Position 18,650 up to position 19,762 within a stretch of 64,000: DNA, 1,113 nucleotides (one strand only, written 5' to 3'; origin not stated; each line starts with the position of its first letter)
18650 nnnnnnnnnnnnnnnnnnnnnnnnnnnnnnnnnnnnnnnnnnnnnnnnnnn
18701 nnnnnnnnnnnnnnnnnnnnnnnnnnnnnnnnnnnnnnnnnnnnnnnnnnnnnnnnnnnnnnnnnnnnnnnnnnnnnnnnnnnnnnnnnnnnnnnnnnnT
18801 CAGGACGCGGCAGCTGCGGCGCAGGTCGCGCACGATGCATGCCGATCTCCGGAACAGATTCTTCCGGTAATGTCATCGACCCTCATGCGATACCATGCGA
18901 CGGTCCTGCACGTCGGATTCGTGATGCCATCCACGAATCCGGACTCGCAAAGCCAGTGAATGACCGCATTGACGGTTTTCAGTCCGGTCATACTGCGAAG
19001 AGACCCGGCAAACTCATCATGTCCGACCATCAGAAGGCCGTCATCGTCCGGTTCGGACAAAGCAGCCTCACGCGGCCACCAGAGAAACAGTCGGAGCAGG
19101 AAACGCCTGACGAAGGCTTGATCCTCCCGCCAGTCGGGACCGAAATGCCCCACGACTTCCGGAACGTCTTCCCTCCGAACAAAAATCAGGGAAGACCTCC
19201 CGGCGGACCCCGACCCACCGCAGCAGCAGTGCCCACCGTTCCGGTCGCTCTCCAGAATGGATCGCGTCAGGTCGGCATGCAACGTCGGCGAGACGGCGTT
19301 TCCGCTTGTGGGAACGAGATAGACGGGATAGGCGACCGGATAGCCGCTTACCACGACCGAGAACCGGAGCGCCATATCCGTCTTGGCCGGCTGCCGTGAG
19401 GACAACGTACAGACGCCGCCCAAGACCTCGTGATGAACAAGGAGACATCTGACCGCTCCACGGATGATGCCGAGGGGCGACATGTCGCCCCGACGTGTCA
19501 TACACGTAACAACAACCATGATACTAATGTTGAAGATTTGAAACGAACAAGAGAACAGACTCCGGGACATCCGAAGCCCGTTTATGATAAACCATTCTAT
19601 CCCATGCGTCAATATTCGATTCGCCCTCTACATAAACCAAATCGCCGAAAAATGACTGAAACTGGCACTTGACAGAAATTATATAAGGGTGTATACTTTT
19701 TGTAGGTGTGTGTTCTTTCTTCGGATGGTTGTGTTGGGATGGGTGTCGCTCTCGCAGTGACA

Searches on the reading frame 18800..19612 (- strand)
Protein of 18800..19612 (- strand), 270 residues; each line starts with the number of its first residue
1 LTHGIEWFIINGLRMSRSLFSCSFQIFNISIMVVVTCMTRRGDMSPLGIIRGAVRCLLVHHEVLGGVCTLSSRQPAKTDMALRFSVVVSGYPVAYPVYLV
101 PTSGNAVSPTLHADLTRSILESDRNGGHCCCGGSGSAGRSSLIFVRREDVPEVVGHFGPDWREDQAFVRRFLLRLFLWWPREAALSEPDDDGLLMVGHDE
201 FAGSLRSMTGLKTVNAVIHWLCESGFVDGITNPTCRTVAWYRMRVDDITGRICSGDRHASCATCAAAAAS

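Call 10: search_protein_families(library=pfam, proteins=[window:18800-19612:-], max_evalue=0.01)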
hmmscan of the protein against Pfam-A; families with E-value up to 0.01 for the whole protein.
window:18800-19612:- (270 aa): 0 families

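Call 17: search_protein_families(library=phrogs, proteins=[window:18800-19483:-], max_evalue=0.1)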
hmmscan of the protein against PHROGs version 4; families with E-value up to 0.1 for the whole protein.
window:18800-19483:- (227 aa): 0 families

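Call 18: search_protein_families(library=ncbifam, proteins=[window:18800-19483:-], max_evalue=0.1)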
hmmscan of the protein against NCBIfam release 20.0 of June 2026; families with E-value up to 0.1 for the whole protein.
window:18800-19483:- (227 aa): 0 families

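Call 24: find_homologous_proteins(query=window:18800-19483:-, max_evalue=0.01)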
Query window:18800-19483:- (227 aa): 2 proteins with E <= 0.01 among 215 candidates.
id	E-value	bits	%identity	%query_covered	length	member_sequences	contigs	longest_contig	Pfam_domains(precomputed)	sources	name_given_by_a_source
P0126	7.6e-153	525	100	100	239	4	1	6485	-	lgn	-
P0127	9.0e-69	250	52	98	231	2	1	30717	-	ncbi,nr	ncbi:MAG: hypothetical protein HGA33_00270 [Candidatus Moranbacteria bacterium]|nr:hypothetical prot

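Call 25: find_encoding_contigs(protein=P0127, flank=10000, max_places=6)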
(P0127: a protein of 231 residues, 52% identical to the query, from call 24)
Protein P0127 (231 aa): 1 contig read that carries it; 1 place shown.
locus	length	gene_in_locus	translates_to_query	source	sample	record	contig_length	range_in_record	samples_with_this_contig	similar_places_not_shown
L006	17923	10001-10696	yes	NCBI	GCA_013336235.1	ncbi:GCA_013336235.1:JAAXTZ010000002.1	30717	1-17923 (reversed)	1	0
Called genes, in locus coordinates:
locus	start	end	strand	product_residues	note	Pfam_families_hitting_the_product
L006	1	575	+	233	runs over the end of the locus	PF05050:Methyltransf_21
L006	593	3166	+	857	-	PF13439:Glyco_transf_4, PF13579:Glyco_trans_4_4 (faint), PF00534:Glycos_transf_1, PF13692:Glyco_trans_1_4, PF20706:GT4-conflict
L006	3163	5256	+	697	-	PF00535:Glycos_transf_2 (weak)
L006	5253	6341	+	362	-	PF02350:Epimerase_2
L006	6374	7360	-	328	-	PF01073:3Beta_HSD, PF01370:Epimerase, PF02719:Polysacc_synt_2, PF04321:RmlD_sub_bind, PF05368:NmrA, PF13460:NAD_binding_10, PF16363:GDP_Man_Dehyd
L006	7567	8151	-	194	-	-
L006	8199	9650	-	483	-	-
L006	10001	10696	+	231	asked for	-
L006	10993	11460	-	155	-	-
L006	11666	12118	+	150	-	-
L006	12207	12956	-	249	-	PF00535:Glycos_transf_2, PF10111:Glyco_tranf_2_2, PF13641:Glyco_tranf_2_3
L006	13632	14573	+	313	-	PF00535:Glycos_transf_2, PF10111:Glyco_tranf_2_2 (weak)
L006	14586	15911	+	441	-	PF02558:ApbA (weak), PF03721:UDPG_MGDP_dh_N, PF03807:F420_oxidored (faint), PF00984:UDPG_MGDP_dh, PF03720:UDPG_MGDP_dh_C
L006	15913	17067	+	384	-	PF13439:Glyco_transf_4, PF13579:Glyco_trans_4_4, PF20706:GT4-conflict, PF00534:Glycos_transf_1, PF13692:Glyco_trans_1_4, PF13524:Glyco_trans_1_2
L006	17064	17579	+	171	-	PF00293:NUDIX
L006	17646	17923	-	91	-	PF00291:PALP (weak)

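Call 29: find_related_loci(query=A2, collection=genome_contigs, flank=4000)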
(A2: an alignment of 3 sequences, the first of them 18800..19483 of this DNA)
Query A2 (227 aa) in genome_contigs; peptide patterns used: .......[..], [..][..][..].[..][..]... (x = any residue, [..] = any of these).
55 stretches matched a pattern, but none encodes a relative of the query by tblastn (E <= 1e-3).

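Call 31: find_related_loci(query=A2, collection=metagenome_contigs, flank=4000)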
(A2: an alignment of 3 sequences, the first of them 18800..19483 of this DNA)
Query A2 (227 aa) in metagenome_contigs; peptide patterns used: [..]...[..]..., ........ (x = any residue, [..] = any of these).
320 stretches matched a pattern; 1 encode a relative of the query (tblastn E <= 1e-3); 1 distinct loci.
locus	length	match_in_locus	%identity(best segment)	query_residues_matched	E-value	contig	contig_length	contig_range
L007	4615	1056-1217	39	33-96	1e-6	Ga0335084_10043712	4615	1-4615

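Call 57: predict_structure(alignment_id=A4)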
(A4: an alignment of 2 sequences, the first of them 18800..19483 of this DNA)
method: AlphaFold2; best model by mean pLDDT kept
length: 227 residues; sequences in the alignment: 2
mean_pLDDT: 45.6   pTM: 0.44
mean pLDDT of the five models: 45.6, 44.2, 42.9, 37.9, 31.6
residues with pLDDT >= 90: 0; 70-90: 43; 50-70: 39; < 50: 145
segments of 3 or more residues with pLDDT < 50: 1-120, 139-143, 210-227
pLDDT, mean of each block of 10 residues (from residue 1): 34 32 25 29 29 34 36 37 27 25 27 38 56 61 51 79 69 77 77 79 57 37 31
secondary structure, 60 per line:
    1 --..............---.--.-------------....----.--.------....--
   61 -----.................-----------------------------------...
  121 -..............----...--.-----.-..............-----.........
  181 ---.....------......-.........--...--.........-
elements in order: H3-16 E37-40 E55-58 H66-82 H122-135 H155-166 H172-180 E184-188 E195-200 H202-210 H218-226

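Call 59: fold_search(model_id=the predicted structure, library=pdb)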
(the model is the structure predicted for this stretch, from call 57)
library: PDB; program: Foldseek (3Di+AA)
matches with E <= 10: 271; with E <= 0.001: 0
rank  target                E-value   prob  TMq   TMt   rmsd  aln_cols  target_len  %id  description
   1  1t6s_A                2.4e-01  0.20  0.20  0.26  14.7       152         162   13  Crystal structure of a conserved hypothetical protein from Chlorobium tepidum (released 2004-12-07)
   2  5jls                  2.9e-01  0.30  0.20  0.30  10.6       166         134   10  Crystal Structure of Adhesin competence repressor (AdcR) from Streptococcus pyogenes (C-terminally His tagged) (released 2017-05-03)
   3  2nnn_A                3.5e-01  0.25  0.21  0.32  10.1       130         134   10  Crystal structure of probable transcriptional regulator from Pseudomonas aeruginosa (released 2006-11-21)
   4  3bj6_B                4.4e-01  0.35  0.21  0.29   7.1       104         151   17  Crystal structure of MarR family transcription regulator SP03579 (released 2007-12-18)
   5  3bj6_A                4.4e-01  0.35  0.21  0.29   7.1       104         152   17  Crystal structure of MarR family transcription regulator SP03579 (released 2007-12-18)
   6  9u7b_A                4.4e-01  0.18  0.23  0.32  11.4       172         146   14  Crystal structure of Rv0042c (released 2026-03-25)
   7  5ywj                  5.7e-01  0.63  0.25  0.46   4.2        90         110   12  Global regulatory element SarX (released 2018-12-05)
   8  8fo8_C                5.7e-01  0.28  0.24  0.03  14.2       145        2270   15  Cryo-EM structure of Rab29-LRRK2 complex in the LRRK2 dimer state (released 2024-01-03)
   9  5yi0_A                6.1e-01  0.16  0.20  0.29  14.0       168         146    8  Structure of Lactococcus lactis ZitR, C30AH42A mutant (released 2017-12-06)
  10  9sfa_A                6.5e-01  0.38  0.27  0.19   4.7        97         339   18  Cyclic nucleotide binding transcription factor Bd2879 - apo form (released 2025-10-22)
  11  3elk_B                6.9e-01  0.28  0.23  0.42   8.7       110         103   14  Crystal structure of putative transcriptional regulator TA0346 from Thermoplasma acidophilum (released 2008-09-30)
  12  5yhy                  6.9e-01  0.16  0.20  0.28  12.5       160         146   10  Structure of Lactococcus lactis ZitR, C30S mutant (released 2017-12-06)
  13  4yif_C                6.9e-01  0.15  0.20  0.30  11.7       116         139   13  Crystal structure of Rv0880 (released 2015-06-10)
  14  7ped_A                7.3e-01  0.18  0.25  0.27  15.1       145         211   19  DEPTOR DEP domain tandem (DEPt) (released 2021-09-08)
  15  2eth_A                7.3e-01  0.12  0.19  0.27  14.0       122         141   14  Crystal structure of a marr-like transcriptional regulator (tm0816) from thermotoga maritima at 2.50 A resolution (released 2005-11-08)
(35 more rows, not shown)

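Call 61: find_related_loci(query=A4, collection=viral_contigs, flank=4000)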
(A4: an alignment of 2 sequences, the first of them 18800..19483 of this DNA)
Query A4 (227 aa) in viral_contigs; peptide patterns used: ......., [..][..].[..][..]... (x = any residue, [..] = any of these).
38 stretches matched a pattern, but none encodes a relative of the query by tblastn (E <= 1e-3).

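Call 71: search_protein_representatives(alignment_id=A4)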
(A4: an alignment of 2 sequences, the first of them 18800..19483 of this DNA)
Query: 2 sequences, 232 profile positions. Proteins with E-value up to 0.001 (for the whole library): 2; up to 1e-10: 2; up to 1e-30: 1. The best 2 are listed.
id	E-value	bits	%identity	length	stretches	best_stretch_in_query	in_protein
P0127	9.8e-140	479.9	-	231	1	1-231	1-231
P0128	2.3e-20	89.3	-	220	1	6-219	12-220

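Call 73: find_encoding_contigs(protein=P0128, flank=10000, max_places=6)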
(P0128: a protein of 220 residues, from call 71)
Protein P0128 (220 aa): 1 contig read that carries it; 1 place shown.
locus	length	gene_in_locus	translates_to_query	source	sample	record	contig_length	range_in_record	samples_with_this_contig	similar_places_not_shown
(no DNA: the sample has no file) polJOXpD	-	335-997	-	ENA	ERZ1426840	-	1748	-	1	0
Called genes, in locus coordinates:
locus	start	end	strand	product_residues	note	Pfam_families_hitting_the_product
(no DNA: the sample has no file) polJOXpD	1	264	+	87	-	?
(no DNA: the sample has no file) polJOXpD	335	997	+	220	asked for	-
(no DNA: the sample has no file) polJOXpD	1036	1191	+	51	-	-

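Call 85: search_protein_families(library=pfam, proteins=[L003:10606-11556:-, L006:8199-9650:-, L006:7567-8151:-, P0128, P0127], max_evalue=0.01)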
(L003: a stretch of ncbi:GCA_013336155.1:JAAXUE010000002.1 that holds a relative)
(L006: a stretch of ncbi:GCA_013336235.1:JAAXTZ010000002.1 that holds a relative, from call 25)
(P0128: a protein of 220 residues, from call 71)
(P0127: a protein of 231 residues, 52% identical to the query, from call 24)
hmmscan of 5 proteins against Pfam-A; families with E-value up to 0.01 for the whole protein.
L003:10606-11556:- (316 aa): 0 families

L006:8199-9650:- (483 aa): 0 families

L006:7567-8151:- (194 aa): 0 families

P0128 (220 aa): 0 families

P0127 (231 aa): 0 families

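Call 86: search_protein_families(library=padloc, proteins=[window:18800-19483:-, L003:10606-11556:-, P0128], max_evalue=0.1)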
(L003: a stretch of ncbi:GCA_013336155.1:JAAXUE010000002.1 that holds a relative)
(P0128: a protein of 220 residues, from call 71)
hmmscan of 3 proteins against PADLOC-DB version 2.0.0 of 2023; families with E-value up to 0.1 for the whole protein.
window:18800-19483:- (227 aa): 0 families

L003:10606-11556:- (316 aa): 0 families

P0128 (220 aa): 0 families

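Call 87: search_solved_structures(query=A4, max_evalue=1)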
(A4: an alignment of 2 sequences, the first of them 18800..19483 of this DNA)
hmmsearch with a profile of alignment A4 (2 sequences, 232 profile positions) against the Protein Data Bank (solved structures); distinct sequences matched with E-value up to 1: 1.
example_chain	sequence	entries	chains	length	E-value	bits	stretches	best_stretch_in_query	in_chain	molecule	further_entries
4jxq_A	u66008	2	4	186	0.042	16.4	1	20-56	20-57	Acetyltransferase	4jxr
